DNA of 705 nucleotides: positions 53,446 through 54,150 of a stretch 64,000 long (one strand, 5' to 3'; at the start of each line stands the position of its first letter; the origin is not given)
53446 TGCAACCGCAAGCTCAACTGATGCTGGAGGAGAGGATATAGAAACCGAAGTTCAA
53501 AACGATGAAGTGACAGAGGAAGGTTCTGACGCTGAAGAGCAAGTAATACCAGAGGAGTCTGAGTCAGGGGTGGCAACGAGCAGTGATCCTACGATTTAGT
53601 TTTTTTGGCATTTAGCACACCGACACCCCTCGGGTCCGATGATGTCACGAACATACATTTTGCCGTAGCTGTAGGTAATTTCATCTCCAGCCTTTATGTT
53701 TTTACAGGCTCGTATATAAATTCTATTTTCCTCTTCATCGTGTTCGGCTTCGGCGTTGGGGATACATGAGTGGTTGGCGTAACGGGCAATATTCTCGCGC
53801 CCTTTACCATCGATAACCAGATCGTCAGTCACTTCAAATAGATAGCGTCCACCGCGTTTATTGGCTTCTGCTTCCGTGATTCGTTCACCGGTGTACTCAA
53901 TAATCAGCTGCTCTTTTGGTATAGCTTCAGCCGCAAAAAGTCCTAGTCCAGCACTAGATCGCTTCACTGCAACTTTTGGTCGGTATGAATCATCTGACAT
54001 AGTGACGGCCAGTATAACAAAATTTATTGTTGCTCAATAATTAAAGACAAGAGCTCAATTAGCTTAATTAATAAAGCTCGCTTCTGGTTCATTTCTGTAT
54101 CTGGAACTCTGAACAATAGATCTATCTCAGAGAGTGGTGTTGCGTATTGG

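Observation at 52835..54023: Membrane-anchored histone-H1-like lysine-rich protein convergently paired with a SET-domain lysine methyltransferase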

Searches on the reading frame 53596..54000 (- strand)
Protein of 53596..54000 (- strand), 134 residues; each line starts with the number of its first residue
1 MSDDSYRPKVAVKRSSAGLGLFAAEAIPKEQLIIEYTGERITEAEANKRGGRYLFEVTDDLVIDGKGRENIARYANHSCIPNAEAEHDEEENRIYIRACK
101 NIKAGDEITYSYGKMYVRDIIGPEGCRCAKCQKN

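Call 4: search_protein_families(library=pfam, proteins=[window:53596-54000:-], max_evalue=0.01)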
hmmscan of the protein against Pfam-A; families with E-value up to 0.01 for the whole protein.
window:53596-54000:- (134 aa): 2 families
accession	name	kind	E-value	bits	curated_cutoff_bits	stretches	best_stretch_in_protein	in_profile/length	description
PF00856.33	SET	-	2.8e-25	89.2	22.4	1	18-113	1-105/105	SET domain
PF21549.2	PRDM2_PR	-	0.00033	20.8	27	1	14-119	8-119/123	PR domain zinc finger protein 2, PR domain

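Call 5: search_protein_families(library=ncbifam, proteins=[window:53596-54000:-], max_evalue=0.01)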
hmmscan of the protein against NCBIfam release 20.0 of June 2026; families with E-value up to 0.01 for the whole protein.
window:53596-54000:- (134 aa): 1 family
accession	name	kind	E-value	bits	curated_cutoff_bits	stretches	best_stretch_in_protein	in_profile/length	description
NF043024.1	T4SS_AnkI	equivalog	9.1e-10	37.9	550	1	9-113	26-140/439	Dot/Icm T4SS effector AnkI/LegAS4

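Call 10: find_homologous_proteins(query=window:53596-54000:-)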
Query window:53596-54000:- (134 aa): 655 proteins with E <= 0.001 among 669 candidates; the best 120 are listed.
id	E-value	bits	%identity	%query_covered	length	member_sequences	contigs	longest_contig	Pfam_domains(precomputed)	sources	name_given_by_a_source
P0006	4.0e-84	297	100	100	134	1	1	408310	PF00856.34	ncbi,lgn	-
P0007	4.3e-74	265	89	99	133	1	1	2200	PF00856.34,PF21549.3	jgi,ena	-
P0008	2.5e-73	262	89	99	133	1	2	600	PF00856.34,PF21549.3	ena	-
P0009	3.6e-71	255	86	99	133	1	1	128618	PF00856.34,PF21549.3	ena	-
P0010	2.2e-69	250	84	99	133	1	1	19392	PF00856.34,PF21549.3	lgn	-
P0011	3.2e-67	243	83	99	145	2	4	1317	PF00856.34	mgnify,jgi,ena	mgnify:CR=1 FL=1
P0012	1.2e-66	241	81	98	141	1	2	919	PF00856.34,PF21549.3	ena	-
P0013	3.5e-66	239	83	96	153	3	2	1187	PF00856.34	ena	-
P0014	4.6e-66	239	80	99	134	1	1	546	PF00856.34,PF21549.3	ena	-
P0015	1.1e-65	238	79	99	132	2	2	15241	PF00856.34,PF21549.3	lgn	-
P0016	1.1e-65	238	81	99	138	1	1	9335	PF00856.34,PF21549.3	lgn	-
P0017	1.7e-65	237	81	99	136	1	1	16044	PF00856.34,PF21549.3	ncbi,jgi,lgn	-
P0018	2.2e-65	237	80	98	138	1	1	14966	PF00856.34,PF21549.3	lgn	-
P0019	7.8e-65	235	79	98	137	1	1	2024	PF00856.34,PF21549.3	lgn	-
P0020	9.8e-65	235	77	99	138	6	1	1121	PF00856.34,PF21549.3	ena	-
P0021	1.9e-64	234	79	98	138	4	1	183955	PF00856.34,PF21549.3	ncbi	-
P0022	2.7e-64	233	81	98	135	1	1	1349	PF00856.34,PF21549.3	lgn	-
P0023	2.9e-64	233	81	98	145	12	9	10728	PF00856.34,PF21549.3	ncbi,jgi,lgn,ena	jgi:SET domain-containing protein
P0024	6.4e-64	232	79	98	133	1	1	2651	PF00856.34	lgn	-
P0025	6.5e-64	232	79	99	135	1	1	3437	PF00856.34,PF21549.3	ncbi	-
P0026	8.1e-64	232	79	98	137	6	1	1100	PF00856.34,PF21549.3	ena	-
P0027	9.9e-64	231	78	99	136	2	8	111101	PF00856.34,PF21549.3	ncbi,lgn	-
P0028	1.1e-63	231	79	98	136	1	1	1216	PF00856.34,PF21549.3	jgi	jgi:SET domain-containing protein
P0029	1.3e-63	231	77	99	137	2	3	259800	PF00856.34,PF21549.3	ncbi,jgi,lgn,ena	-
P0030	2.0e-63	230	79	98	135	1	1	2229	PF00856.34,PF21549.3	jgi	jgi:uncharacterized protein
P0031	2.1e-63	230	80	98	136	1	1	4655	PF00856.34,PF21549.3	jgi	jgi:uncharacterized protein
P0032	2.4e-63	230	78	99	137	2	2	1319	PF00856.34,PF21549.3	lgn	-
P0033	2.6e-63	230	78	99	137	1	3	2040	PF00856.34,PF21549.3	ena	-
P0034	3.7e-63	229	78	98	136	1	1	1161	PF00856.34,PF21549.3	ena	-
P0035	3.9e-63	229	79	98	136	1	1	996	PF00856.34,PF21549.3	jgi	jgi:uncharacterized protein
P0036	4.2e-63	229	77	99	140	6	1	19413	PF00856.34,PF21549.3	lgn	-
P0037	4.5e-63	229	76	99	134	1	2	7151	PF00856.34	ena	-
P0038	5.2e-63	229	79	98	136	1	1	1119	PF00856.34,PF21549.3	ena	-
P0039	5.3e-63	229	77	100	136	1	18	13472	PF00856.34,PF21549.3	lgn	-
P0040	7.7e-63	228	78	99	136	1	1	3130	PF00856.34,PF21549.3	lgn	-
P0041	9.2e-63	228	76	98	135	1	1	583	PF00856.34,PF21549.3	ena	-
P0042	9.6e-63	228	78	99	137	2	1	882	PF00856.34,PF21549.3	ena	-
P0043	1.0e-62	228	77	99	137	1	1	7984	PF00856.34,PF21549.3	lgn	-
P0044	1.0e-62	228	76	99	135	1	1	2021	PF00856.34,PF21549.3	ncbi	-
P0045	2.0e-62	227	76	99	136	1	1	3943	PF00856.34,PF21549.3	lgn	-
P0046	2.5e-62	227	78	99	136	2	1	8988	PF00856.34,PF21549.3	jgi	-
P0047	2.7e-62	227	76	98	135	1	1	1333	PF00856.34,PF21549.3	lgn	-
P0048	3.1e-62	227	78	97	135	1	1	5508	PF00856.34,PF21549.3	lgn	-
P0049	3.6e-62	226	79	98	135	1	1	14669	PF00856.34,PF21549.3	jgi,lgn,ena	-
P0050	4.5e-62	226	76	99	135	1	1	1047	PF00856.34,PF21549.3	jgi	jgi:SET domain-containing protein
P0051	5.3e-62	226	77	98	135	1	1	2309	PF00856.34,PF21549.3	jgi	jgi:SET domain-containing protein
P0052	6.1e-62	226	78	98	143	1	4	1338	PF00856.34,PF21549.3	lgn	-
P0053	6.4e-62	225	77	99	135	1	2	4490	PF00856.34,PF21549.3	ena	-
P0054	6.9e-62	225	77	99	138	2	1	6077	PF00856.34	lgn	-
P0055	7.7e-62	225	77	99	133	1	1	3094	PF00856.34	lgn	-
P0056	9.3e-62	225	78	98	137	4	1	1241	PF00856.34,PF21549.3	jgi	jgi:uncharacterized protein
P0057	9.9e-62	225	77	99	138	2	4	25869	PF00856.34,PF21549.3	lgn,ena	-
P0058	1.1e-61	225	77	98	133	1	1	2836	PF00856.34,PF21549.3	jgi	jgi:SET domain-containing protein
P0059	2.0e-61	224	74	99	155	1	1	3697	PF00856.34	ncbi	-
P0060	2.0e-61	224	77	99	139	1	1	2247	PF00856.34,PF21549.3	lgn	-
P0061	2.3e-61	224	76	98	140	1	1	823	PF00856.34,PF21549.3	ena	-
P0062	2.5e-61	224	76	98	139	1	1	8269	PF00856.34,PF21549.3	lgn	-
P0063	2.6e-61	224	78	98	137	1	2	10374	PF00856.34,PF21549.3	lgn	-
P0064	3.5e-61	223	74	99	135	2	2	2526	PF00856.34,PF21549.3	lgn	-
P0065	4.8e-61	223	76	98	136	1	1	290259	PF00856.34,PF21549.3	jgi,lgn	jgi:hypothetical protein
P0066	4.9e-61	223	75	100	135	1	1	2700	PF00856.34,PF21549.3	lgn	-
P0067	5.8e-61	222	75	99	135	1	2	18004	PF00856.34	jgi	jgi:SET domain-containing protein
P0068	6.9e-61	222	76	98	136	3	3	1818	PF00856.34,PF21549.3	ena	-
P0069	1.2e-60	221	76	98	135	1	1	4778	PF00856.34,PF21549.3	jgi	-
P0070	1.5e-60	221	74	98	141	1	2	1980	PF00856.34,PF21549.3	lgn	-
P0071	2.4e-60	220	75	98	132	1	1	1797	PF00856.34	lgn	-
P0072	3.6e-60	220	77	98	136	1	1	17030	PF00856.34,PF21549.3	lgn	-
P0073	3.6e-60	220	75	99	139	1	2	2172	PF00856.34,PF21549.3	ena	-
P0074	4.0e-60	220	75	98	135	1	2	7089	PF00856.34,PF21549.3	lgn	-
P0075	4.1e-60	220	75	99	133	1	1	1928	PF00856.34,PF21549.3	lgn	-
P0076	7.5e-60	219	74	98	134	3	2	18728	PF00856.34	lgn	-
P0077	9.9e-60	218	73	98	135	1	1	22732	PF00856.34,PF21549.3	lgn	-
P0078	1.1e-59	218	76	98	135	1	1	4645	PF00856.34,PF21549.3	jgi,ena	-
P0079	1.4e-59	218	74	99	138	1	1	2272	PF00856.34,PF21549.3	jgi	-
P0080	1.5e-59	218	72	99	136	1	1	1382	PF00856.34,PF21549.3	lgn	-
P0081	1.6e-59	218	76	98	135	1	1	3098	PF00856.34,PF21549.3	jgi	-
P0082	2.2e-59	217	75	98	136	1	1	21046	PF00856.34,PF21549.3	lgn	-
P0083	2.2e-59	217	73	98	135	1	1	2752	PF00856.34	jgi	-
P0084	2.4e-59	217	73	98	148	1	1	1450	PF00856.34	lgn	-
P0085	2.5e-59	217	75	98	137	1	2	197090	PF00856.34,PF21549.3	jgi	jgi:SET domain-containing protein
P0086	3.0e-59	217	76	98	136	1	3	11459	PF00856.34,PF21549.3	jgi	jgi:SET domain-containing protein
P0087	3.6e-59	217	74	99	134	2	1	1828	PF00856.34,PF21549.3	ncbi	-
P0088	3.9e-59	216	73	100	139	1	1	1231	PF00856.34,PF21549.3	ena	-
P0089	4.1e-59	216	73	99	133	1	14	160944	PF00856.34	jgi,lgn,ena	-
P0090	4.6e-59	216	75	98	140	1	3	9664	PF00856.34,PF21549.3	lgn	-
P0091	5.5e-59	216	74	98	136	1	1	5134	PF00856.34,PF21549.3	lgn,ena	-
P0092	6.0e-59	216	75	98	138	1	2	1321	PF00856.34,PF21549.3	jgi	jgi:SET domain-containing protein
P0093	1.2e-58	215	74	99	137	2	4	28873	PF00856.34,PF21549.3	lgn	-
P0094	1.3e-58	215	73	99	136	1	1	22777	PF00856.34,PF21549.3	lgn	-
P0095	1.9e-58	214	74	98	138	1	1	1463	PF00856.34,PF21549.3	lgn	-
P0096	3.2e-58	213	73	98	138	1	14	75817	PF00856.34,PF21549.3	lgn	-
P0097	3.4e-58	213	74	99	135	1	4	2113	PF00856.34,PF21549.3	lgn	-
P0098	6.7e-58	212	75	98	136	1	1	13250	PF00856.34,PF21549.3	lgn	-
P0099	8.6e-58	212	78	93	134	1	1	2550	PF00856.34,PF21549.3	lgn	-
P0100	9.6e-58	212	72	100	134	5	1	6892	PF00856.34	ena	-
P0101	1.2e-57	212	73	98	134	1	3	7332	PF00856.34,PF21549.3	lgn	-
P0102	1.2e-57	212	74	98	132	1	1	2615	PF00856.34,PF21549.3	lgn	-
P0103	1.3e-57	212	75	98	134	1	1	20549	PF00856.34,PF21549.3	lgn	-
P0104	2.1e-57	211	77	96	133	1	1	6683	PF00856.34,PF21549.3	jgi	jgi:SET domain-containing protein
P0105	2.2e-57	211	72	98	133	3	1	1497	PF00856.34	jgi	-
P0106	2.0e-56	208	70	98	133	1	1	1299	PF00856.34,PF21549.3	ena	-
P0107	2.0e-56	208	71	99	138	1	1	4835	PF00856.34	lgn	-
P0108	2.0e-56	208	73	98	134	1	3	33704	PF00856.34,PF21549.3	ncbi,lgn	-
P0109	2.3e-56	208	74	96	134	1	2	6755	PF00856.34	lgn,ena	-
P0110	2.3e-56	208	72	99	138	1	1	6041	PF00856.34,PF21549.3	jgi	-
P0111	3.1e-56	207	72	99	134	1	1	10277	PF00856.34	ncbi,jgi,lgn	ncbi:MAG: SET domain-containing protein [Patiriisocius sp.]|jgi:SET domain-containing protein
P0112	3.6e-56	207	74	96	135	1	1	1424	PF00856.34,PF21549.3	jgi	jgi:SET domain-containing protein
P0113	3.7e-56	207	74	98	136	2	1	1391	PF00856.34,PF21549.3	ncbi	-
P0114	4.6e-56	207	73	98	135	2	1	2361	PF00856.34,PF21549.3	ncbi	-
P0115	4.6e-56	207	72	98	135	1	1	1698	PF00856.34,PF21549.3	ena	-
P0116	5.3e-56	206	69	99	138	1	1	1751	PF00856.34,PF21549.3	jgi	jgi:uncharacterized protein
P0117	5.6e-56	206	72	99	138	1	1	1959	PF00856.34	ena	-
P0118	6.2e-56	206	77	93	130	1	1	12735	PF00856.34,PF21549.3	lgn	-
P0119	6.4e-56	206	73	98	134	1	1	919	PF00856.34,PF21549.3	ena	-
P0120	1.1e-55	205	74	96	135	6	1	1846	PF00856.34,PF21549.3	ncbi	-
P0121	1.2e-55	205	72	96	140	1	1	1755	PF00856.34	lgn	-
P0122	1.3e-55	205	69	100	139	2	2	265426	PF00856.34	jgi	jgi:uncharacterized protein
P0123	1.3e-55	205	75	98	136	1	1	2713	PF00856.34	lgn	-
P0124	1.4e-55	205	72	99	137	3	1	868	PF00856.34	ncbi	-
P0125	1.4e-55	205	73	98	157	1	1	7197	PF00856.34,PF21549.3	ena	-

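Call 11: find_related_loci(query=window:53596-54000:-, collection=genome_contigs, flank=6000)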
Query window:53596-54000:- (134 aa) in genome_contigs; peptide patterns used: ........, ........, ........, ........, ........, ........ (x = any residue, [..] = any of these).
150 stretches matched a pattern; 17 encode a relative of the query (tblastn E <= 1e-3); 17 distinct loci.
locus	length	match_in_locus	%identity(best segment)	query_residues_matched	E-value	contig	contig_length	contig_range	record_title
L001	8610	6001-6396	81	1-132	1e-70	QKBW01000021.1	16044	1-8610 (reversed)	MAG: Candidatus Kaiserbacteria bacterium isolate SZUA-408 scaffold_10537, whole genome shotgun sequence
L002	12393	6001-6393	79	1-131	2e-69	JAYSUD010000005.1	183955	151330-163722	MAG: bacterium isolate GFS_12610 GFS_12610_4, whole genome shotgun sequence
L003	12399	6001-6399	77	1-133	5e-68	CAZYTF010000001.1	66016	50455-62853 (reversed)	MAG TPA_asm: uncultured Candidatus Saccharibacteria bacterium isolate binchicken_co47_12 genome assembly, contig: NODE_2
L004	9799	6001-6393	73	1-131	1e-61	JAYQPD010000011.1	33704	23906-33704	MAG: bacterium isolate SD3113_S43.metabat_sens.025 NODE_316_length_33704_cov_5.91281, whole genome shotgun sequence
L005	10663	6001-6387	73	3-131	2e-60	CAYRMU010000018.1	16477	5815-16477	MAG TPA_asm: uncultured Candidatus Saccharibacteria bacterium isolate SRP219642_co8_65 genome assembly, contig: NODE_485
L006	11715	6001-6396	67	1-132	2e-59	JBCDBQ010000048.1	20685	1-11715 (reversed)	MAG: Pseudomonadota bacterium isolate P01_F01_bin.87 k141_1543136_length_20685_cov_59.6759, whole genome shotgun sequenc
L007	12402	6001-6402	67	1-134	3e-59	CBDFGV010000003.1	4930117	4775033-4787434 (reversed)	MAG: Hyphomicrobiaceae bacterium isolate 7032e4e1-398e-4d18-9725-dcc1602ce41d genome assembly, contig: contig_3, whole g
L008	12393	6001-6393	69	1-131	6e-59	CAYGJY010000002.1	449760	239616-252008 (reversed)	MAG TPA_asm: uncultured Candidatus Saccharibacteria bacterium isolate ERP117304_co1_113 genome assembly, contig: NODE_13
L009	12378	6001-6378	69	8-133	3e-58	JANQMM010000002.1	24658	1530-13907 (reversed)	MAG: Candidatus Paceibacterota bacterium isolate PL25b_bin.16 k99_1583470, whole genome shotgun sequence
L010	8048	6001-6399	68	1-133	4e-57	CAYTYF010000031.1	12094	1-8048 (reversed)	MAG TPA_asm: uncultured Candidatus Saccharibacteria bacterium isolate SRP342105_co2_33 genome assembly, contig: NODE_559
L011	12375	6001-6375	71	8-132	1e-56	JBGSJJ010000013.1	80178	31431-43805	MAG: Candidatus Paceibacteria bacterium isolate JTS-AC154 k141_4522948, whole genome shotgun sequence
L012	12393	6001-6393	64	1-131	4e-54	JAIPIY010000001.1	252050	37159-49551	MAG: Candidatus Paceibacterota bacterium isolate Tobar13m-G46 Tobar13m-C41, whole genome shotgun sequence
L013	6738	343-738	62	1-132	1e-53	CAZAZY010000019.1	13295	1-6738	MAG TPA_asm: uncultured Candidatus Saccharibacteria bacterium isolate SRP319275_co3_64 genome assembly, contig: NODE_496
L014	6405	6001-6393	64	1-131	1e-53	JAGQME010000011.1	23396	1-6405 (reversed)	MAG: Candidatus Kaiserbacteria bacterium isolate HKST-UBA34 NODE_11_length_23396_cov_5.403534, whole genome shotgun sequ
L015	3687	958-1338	65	7-132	4e-53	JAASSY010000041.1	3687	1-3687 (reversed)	MAG: Candidatus Parcubacteria bacterium isolate KhS_metabat.28 KhS_C16340, whole genome shotgun sequence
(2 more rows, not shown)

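Call 16: search_solved_structures(query=window:53596-54000:-, max_evalue=0.001, show_alignments=2)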
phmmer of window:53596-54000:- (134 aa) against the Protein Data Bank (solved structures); distinct sequences matched with E-value up to 0.001: 101 (the best 60 are shown).
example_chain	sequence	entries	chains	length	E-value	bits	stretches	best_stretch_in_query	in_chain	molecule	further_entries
4z4p_A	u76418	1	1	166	8.5e-15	58.4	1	12-119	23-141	Histone-lysine N-methyltransferase 2D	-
6bx3_E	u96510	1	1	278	1.4e-14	57.7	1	11-119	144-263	Histone-lysine N-methyltransferase, H3 lysine-4 specific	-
6ven_N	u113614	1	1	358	2.7e-14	56.8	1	11-119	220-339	Histone-lysine N-methyltransferase, H3 lysine-4 specific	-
5f59_A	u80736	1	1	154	3.3e-14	56.5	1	10-128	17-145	Histone-lysine N-methyltransferase 2C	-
5f6k_C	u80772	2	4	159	3.6e-14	56.4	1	10-128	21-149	Histone-lysine N-methyltransferase 2C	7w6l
6kiw_K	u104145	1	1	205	7.7e-14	55.3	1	10-128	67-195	Histone-lysine N-methyltransferase 2C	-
6chg_C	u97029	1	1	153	1.4e-13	54.5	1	13-113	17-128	Histone-lysine N-methyltransferase, H3 lysine-4 specific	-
9yle_K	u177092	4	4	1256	3.9e-13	53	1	13-119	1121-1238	[histone H3]-lysine(4) N-methyltransferase,Histone-lysine N-methyltransferase 2D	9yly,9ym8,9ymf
9yl3_K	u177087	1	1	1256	3.9e-13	53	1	13-119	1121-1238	[histone H3]-lysine(4) N-methyltransferase,Histone-lysine N-methyltransferase 2D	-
6ugm_M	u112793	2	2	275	8e-13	52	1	13-113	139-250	Histone-lysine N-methyltransferase, H3 lysine-4 specific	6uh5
7u5v_A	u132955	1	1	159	1.7e-12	51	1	11-133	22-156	Histone-lysine N-methyltransferase 2A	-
7bre_B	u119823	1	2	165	1.7e-12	50.9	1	9-129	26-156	Histone-lysine N-methyltransferase 2B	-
2w5y_A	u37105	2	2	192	2.5e-12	50.4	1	10-133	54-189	HISTONE-LYSINE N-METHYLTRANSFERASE HRX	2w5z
6kiu_K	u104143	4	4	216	3.4e-12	50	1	10-133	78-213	Histone-lysine N-methyltransferase 2A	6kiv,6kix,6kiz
7ud5_K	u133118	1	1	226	3.9e-12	49.8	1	10-133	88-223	cDNA FLJ56846, highly similar to Zinc finger protein HRX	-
8fbh_A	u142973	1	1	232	2.6e-10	43.9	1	8-128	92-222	Histone-lysine N-methyltransferase, H3 lysine-36 specific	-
6kqp_A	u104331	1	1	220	7.7e-10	42.4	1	8-128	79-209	Histone-lysine N-methyltransferase, H3 lysine-36 and H4 lysine-20 specific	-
6kqq_A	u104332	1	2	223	8.1e-10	42.3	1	8-128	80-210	Histone-lysine N-methyltransferase, H3 lysine-36 and H4 lysine-20 specific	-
3ooi_A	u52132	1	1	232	9.1e-10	42.1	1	8-128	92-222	Histone-lysine N-methyltransferase, H3 lysine-36 and H4 lysine-20 specific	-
2o8j_A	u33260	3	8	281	1.5e-09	41.5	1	14-128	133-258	Histone-lysine N-methyltransferase, H3 lysine-9 specific 3 | Histone-lysine N-methyltransferase EHMT2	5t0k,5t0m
3k5k_A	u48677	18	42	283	1.5e-09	41.4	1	14-128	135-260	Histone-lysine N-methyltransferase, H3 lysine-9 specific 3 | Histone-lysine N-methyltransferase EHMT2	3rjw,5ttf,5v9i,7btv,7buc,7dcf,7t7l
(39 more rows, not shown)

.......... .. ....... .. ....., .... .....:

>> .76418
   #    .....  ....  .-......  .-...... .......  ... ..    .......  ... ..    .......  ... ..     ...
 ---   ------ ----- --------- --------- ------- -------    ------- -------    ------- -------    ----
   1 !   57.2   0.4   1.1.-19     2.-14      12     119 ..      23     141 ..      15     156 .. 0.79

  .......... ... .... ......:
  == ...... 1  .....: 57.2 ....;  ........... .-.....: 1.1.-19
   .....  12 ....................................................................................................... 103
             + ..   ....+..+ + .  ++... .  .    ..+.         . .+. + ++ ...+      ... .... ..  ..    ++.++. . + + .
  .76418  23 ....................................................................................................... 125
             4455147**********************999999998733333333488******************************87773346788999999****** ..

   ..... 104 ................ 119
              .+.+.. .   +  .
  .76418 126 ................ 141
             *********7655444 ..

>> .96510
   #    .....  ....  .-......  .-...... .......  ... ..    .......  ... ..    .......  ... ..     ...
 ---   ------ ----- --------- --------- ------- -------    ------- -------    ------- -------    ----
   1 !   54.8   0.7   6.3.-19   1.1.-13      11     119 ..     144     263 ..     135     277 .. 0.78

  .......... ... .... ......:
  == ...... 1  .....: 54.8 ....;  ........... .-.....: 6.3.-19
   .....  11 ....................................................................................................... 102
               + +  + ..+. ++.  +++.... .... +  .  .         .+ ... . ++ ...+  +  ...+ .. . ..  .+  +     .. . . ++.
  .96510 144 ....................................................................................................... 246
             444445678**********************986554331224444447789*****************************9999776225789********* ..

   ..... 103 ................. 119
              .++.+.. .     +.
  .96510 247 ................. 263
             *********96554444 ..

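Call 39: find_encoding_contigs(protein=P0009, flank=6000, max_places=1)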
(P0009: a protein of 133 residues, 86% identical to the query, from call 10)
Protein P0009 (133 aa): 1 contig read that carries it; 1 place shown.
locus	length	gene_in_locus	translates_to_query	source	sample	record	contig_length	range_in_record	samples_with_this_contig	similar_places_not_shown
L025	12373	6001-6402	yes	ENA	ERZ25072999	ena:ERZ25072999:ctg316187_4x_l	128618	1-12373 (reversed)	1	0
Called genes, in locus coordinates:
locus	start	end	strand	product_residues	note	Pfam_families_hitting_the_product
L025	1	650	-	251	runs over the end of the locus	PF10539:Dev_Cell_Death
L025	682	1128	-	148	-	PF24553:Rv0428c_C (weak), PF00583:Acetyltransf_1, PF13508:Acetyltransf_7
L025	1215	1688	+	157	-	-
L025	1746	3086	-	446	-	PF07995:GSDH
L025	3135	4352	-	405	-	-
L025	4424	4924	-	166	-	PF00565:SNase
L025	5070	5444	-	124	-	PF00072:Response_reg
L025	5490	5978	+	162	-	-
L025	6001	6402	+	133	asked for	PF21549:PRDM2_PR (weak), PF00856:SET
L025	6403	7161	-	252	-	-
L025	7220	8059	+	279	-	PF06966:DUF1295, PF02544:Steroid_dh (weak), PF04191:PEMT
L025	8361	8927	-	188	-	PF04279:IspA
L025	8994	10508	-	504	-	PF00175:NAD_binding_1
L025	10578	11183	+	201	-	-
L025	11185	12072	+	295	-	PF02424:ApbE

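Call 40: find_encoding_contigs(protein=P0029, flank=6000, max_places=1)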
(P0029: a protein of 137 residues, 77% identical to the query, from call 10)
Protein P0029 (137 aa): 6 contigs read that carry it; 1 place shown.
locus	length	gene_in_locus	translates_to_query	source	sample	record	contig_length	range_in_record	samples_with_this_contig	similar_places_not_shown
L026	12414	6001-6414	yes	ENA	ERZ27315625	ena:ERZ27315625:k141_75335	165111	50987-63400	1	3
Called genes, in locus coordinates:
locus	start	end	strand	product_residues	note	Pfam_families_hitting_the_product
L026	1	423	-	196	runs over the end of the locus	-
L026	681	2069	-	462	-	PF13302:Acetyltransf_3, PF00583:Acetyltransf_1, PF01513:NAD_kinase, PF20143:NAD_kinase_C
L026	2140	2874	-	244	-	PF08279:HTH_11 (weak), PF12840:HTH_20 (faint)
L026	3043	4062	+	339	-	PF13793:Pribosyltran_N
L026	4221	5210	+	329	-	PF00156:Pribosyltran, PF00293:NUDIX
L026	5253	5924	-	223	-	PF00293:NUDIX (weak), PF19368:WHD_AraR, PF21906:WHD_NrtR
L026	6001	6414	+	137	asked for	PF21549:PRDM2_PR (weak), PF00856:SET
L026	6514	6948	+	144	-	-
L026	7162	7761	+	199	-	PF05198:IF3_N, PF00707:IF3_C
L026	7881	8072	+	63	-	PF01632:Ribosomal_L35p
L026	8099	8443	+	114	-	PF00453:Ribosomal_L20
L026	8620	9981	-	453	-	PF00753:Lactamase_B, PF23023:Anti-Pycsar_Apyc1 (weak), PF12706:Lactamase_B_2 (weak), PF16661:Lactamase_B_6, PF10996:Beta-Casp, PF07521:RMMBL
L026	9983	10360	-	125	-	PF09997:DUF2238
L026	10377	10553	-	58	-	-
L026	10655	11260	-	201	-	PF00334:NDK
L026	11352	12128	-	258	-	PF00557:Peptidase_M24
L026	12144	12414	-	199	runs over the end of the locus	PF00406:ADK, PF13207:AAA_17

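Call 41: find_encoding_contigs(protein=P0065, flank=6000, max_places=1)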
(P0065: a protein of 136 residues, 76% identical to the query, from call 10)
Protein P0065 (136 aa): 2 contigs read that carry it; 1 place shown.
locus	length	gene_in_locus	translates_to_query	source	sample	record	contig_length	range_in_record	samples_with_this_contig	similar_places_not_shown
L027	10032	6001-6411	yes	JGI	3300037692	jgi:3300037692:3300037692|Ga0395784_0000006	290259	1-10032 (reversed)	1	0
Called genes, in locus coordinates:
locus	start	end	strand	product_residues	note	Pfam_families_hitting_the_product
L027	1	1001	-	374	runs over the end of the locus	PF07995:GSDH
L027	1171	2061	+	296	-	-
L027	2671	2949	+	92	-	-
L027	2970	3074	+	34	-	-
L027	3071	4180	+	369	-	PF07676:PD40 (faint)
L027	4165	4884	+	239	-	-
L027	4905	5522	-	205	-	PF09335:VTT_dom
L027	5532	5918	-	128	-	-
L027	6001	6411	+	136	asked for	PF21549:PRDM2_PR (faint), PF00856:SET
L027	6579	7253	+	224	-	PF05198:IF3_N, PF00707:IF3_C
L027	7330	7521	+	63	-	PF01632:Ribosomal_L35p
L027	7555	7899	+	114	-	PF00453:Ribosomal_L20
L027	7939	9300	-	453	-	PF00753:Lactamase_B, PF23023:Anti-Pycsar_Apyc1 (weak), PF12706:Lactamase_B_2 (weak), PF16661:Lactamase_B_6, PF10996:Beta-Casp, PF07521:RMMBL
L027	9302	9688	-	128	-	PF09997:DUF2238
